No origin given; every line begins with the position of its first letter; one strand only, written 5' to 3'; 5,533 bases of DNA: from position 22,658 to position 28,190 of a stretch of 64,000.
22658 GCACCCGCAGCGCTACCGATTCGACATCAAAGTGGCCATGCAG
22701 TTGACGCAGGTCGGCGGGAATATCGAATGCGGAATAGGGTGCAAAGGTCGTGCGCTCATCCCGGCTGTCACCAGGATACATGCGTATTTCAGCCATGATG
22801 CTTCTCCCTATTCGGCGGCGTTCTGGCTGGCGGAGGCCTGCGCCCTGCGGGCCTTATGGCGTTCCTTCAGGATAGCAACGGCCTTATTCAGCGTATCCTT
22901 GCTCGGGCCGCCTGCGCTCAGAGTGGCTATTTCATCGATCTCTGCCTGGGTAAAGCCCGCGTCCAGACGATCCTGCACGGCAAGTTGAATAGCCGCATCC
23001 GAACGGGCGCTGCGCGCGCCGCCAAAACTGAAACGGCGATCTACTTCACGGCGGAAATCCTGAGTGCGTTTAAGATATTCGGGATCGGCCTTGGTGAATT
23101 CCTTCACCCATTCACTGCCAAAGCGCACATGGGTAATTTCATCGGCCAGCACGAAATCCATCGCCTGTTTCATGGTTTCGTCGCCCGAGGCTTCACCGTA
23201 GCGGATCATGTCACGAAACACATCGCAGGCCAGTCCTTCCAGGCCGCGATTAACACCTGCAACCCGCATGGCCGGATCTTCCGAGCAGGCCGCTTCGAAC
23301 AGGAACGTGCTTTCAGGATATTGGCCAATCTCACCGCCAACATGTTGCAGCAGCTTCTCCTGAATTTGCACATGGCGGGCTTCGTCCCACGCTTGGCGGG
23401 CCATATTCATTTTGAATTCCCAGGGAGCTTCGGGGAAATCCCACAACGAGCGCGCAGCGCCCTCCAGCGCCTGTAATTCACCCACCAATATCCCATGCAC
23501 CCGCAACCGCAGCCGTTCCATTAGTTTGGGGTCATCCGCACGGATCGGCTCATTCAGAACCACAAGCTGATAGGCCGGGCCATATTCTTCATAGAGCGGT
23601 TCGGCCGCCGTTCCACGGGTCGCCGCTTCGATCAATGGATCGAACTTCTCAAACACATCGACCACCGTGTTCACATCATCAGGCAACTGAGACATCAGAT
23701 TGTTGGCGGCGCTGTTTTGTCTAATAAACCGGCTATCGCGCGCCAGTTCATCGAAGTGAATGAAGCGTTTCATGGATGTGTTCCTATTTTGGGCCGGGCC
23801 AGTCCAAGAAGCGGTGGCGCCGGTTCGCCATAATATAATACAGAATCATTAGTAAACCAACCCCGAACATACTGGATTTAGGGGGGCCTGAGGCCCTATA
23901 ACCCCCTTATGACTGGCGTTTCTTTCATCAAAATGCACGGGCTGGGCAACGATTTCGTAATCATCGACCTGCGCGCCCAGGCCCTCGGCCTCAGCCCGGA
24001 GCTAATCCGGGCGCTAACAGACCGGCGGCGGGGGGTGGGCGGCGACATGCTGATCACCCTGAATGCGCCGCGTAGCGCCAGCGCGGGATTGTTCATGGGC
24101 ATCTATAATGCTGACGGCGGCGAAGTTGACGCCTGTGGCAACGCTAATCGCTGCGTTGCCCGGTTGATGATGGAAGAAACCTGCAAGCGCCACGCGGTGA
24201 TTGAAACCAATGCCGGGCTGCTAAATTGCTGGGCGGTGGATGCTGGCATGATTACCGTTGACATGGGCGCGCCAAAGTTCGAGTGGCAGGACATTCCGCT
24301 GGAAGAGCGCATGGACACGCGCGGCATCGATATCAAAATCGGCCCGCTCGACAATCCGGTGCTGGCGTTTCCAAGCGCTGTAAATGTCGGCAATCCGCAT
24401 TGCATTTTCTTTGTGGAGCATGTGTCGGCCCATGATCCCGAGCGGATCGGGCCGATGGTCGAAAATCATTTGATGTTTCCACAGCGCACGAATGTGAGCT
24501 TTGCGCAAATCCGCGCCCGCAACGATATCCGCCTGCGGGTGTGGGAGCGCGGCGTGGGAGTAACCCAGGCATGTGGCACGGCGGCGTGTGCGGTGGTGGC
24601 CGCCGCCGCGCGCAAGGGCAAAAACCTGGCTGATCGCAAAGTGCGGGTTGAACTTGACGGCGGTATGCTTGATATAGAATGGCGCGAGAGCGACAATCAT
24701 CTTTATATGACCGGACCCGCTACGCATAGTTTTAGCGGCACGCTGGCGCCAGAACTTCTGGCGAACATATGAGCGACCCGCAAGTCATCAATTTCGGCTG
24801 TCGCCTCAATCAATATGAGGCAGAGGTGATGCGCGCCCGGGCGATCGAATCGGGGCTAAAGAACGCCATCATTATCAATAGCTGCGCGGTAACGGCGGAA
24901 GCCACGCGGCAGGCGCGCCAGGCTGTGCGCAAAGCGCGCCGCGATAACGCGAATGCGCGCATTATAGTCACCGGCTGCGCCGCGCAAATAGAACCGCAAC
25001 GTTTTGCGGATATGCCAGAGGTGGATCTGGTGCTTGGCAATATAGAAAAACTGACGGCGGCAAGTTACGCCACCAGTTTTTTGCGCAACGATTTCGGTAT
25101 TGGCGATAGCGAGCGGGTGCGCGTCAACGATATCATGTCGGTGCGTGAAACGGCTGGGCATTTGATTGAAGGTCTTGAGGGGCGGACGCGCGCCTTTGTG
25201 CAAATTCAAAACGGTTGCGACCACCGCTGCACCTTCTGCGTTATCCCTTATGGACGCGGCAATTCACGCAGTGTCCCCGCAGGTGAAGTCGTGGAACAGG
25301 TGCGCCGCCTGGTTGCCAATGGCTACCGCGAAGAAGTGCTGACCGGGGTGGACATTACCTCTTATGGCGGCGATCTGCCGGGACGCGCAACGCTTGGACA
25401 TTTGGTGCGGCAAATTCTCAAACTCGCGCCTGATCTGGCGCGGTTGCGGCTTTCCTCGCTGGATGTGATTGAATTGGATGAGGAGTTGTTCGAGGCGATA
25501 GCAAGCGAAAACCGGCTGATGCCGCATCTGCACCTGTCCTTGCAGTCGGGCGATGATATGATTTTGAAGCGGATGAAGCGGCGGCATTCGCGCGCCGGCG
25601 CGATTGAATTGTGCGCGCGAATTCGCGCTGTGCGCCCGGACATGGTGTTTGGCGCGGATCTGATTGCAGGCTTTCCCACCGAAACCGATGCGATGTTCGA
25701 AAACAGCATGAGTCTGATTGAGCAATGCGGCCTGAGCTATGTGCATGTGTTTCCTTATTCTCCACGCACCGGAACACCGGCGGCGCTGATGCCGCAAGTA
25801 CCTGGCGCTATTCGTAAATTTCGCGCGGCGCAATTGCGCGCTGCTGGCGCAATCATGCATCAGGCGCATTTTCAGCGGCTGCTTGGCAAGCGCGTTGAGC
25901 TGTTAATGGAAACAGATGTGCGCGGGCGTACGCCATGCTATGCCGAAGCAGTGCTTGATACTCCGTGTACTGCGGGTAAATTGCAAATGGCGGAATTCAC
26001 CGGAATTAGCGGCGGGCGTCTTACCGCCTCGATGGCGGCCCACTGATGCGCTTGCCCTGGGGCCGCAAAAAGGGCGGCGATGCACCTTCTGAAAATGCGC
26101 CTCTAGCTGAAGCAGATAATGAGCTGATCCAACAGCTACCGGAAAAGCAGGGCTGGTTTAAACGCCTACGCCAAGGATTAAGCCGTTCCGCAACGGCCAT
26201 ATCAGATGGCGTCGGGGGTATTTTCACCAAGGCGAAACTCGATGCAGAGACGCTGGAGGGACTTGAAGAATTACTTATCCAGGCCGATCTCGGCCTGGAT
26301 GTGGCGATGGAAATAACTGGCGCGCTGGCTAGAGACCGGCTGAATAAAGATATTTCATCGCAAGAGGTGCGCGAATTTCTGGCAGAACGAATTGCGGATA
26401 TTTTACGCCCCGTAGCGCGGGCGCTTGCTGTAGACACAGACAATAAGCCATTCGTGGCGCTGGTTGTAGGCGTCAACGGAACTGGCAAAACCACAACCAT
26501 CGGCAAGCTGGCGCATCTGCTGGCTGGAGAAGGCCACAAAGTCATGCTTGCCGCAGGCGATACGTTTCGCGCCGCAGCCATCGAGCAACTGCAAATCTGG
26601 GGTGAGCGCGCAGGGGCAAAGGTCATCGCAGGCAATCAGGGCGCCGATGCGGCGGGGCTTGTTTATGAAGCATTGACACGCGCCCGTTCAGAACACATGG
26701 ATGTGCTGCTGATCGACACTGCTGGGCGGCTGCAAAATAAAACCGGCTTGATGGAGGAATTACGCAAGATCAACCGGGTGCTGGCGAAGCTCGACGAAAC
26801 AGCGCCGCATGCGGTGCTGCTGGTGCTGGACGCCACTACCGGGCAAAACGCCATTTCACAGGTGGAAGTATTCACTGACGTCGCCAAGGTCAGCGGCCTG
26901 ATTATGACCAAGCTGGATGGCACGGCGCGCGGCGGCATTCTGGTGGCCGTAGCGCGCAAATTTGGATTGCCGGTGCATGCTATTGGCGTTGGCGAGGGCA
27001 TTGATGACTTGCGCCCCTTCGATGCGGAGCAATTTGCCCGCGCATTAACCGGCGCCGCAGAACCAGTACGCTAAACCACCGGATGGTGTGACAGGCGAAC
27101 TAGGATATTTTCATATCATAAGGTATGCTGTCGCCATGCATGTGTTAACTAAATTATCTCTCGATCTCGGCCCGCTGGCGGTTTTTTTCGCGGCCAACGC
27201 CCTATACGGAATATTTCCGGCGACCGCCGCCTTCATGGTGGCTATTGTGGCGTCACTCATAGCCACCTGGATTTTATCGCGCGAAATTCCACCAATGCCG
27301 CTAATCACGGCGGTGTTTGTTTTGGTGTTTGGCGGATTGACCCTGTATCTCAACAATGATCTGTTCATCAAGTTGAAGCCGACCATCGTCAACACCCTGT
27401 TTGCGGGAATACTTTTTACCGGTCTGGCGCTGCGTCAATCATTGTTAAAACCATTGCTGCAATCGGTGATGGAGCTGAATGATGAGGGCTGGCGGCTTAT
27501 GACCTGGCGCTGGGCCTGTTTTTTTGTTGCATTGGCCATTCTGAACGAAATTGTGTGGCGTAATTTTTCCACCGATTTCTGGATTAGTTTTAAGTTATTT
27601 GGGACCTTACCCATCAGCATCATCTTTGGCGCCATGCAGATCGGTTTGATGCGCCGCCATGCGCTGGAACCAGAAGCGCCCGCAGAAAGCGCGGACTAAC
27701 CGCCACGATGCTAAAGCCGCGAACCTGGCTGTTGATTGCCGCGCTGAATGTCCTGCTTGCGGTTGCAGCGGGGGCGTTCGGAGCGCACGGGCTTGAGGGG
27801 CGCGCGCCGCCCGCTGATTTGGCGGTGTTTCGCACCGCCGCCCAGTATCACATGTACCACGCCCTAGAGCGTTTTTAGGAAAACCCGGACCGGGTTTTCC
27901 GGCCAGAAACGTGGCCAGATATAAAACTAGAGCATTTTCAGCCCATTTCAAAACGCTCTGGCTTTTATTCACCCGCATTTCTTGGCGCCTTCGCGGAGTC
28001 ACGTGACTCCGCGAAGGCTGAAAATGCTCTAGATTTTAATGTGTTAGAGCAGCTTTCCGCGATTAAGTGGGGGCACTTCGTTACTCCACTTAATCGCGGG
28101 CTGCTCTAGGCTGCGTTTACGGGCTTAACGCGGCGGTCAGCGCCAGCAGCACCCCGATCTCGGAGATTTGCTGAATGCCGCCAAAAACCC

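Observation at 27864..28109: Mosaic superfamily of hairpin repeats all bounded by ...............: 11 intergenic clusters in 64 kb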

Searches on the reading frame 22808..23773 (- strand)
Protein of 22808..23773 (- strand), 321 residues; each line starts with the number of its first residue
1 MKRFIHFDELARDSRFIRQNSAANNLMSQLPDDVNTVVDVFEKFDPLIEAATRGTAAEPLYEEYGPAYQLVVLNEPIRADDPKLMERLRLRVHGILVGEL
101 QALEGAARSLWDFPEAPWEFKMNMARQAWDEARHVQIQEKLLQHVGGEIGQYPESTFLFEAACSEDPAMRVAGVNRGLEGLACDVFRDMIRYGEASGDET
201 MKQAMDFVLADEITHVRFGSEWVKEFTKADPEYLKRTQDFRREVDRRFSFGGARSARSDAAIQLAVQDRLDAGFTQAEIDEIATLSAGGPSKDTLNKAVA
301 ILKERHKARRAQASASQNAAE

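Call 52: search_protein_families(library=pfam, proteins=[window:22808-23773:-], max_evalue=0.001)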
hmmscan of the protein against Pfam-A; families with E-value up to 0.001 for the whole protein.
window:22808-23773:- (321 aa): 1 family
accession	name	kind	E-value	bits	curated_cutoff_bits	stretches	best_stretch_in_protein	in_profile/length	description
PF04305.20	DUF455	-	2.2e-27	96.7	34.3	1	88-279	63-246/247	Protein of unknown function (DUF455)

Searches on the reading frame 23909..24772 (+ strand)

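Call 101: search_protein_families(library=pfam, proteins=[window:23909-24772:+], max_evalue=0.000001)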
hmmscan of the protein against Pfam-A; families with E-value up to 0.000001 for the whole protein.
window:23909-24772:+ (287 aa): 1 family
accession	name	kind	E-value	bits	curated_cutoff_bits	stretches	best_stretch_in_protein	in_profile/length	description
PF01678.24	DAP_epimerase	-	4.2e-56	188.7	34.7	2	157-273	2-120/121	Diaminopimelate epimerase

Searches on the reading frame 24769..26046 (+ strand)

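Call 102: search_protein_families(library=pfam, proteins=[window:24769-26046:+], max_evalue=0.000001)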
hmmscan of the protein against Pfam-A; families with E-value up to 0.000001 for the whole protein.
window:24769-26046:+ (425 aa): 2 families
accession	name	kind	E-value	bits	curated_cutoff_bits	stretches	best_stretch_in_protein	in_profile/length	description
PF04055.27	Radical_SAM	-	4.4e-23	82.7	29.5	1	145-316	2-165/166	Radical SAM superfamily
PF00919.26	UPF0004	-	5.5e-16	58.8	27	1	6-90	4-98/98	Uncharacterized protein family UPF0004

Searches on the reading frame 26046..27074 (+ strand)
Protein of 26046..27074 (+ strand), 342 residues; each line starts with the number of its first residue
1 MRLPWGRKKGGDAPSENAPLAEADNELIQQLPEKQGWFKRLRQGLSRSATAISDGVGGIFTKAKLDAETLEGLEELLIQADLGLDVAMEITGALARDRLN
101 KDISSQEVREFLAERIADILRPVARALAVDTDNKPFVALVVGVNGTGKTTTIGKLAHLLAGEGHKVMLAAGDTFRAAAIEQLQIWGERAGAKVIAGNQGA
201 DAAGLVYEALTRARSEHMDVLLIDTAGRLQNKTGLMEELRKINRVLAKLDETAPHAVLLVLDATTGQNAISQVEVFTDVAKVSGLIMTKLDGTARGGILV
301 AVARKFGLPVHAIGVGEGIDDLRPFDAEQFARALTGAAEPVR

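Call 102: search_protein_families(library=pfam, proteins=[window:26046-27074:+], max_evalue=0.000001)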
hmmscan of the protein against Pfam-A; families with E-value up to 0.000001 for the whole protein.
window:26046-27074:+ (342 aa): 3 families
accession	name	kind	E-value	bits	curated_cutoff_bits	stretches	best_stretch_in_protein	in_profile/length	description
PF00448.28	SRP54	-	9e-73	244.5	22.7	1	135-335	1-195/196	SRP54-type protein, GTPase domain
PF02881.24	SRP54_N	-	6.1e-10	39.6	22.4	1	53-114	2-73/75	SRP54-type protein, helical bundle domain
PF13401.12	AAA_22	-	1.2e-07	32.5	27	1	138-258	8-119/130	AAA domain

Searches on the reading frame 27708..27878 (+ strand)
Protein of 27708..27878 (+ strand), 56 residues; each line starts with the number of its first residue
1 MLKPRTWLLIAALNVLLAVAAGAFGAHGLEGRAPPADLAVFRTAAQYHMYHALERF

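Call 18: search_protein_families(library=pfam, proteins=[window:27708-27878:+], max_evalue=0.01)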
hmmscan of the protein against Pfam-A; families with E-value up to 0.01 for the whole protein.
window:27708-27878:+ (56 aa): 1 family
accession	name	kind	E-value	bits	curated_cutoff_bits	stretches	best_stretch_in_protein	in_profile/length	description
PF04241.20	DUF423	-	7.6e-10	39.3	25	1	21-53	1-33/86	Protein of unknown function (DUF423)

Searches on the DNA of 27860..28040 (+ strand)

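Call 74: search_dna_similar(query=window:27860-28040:+, collection=plasmids, mode=distant, max_evalue=0.1, max_rows=10)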
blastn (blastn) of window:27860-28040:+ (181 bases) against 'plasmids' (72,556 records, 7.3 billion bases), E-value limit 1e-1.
No match.
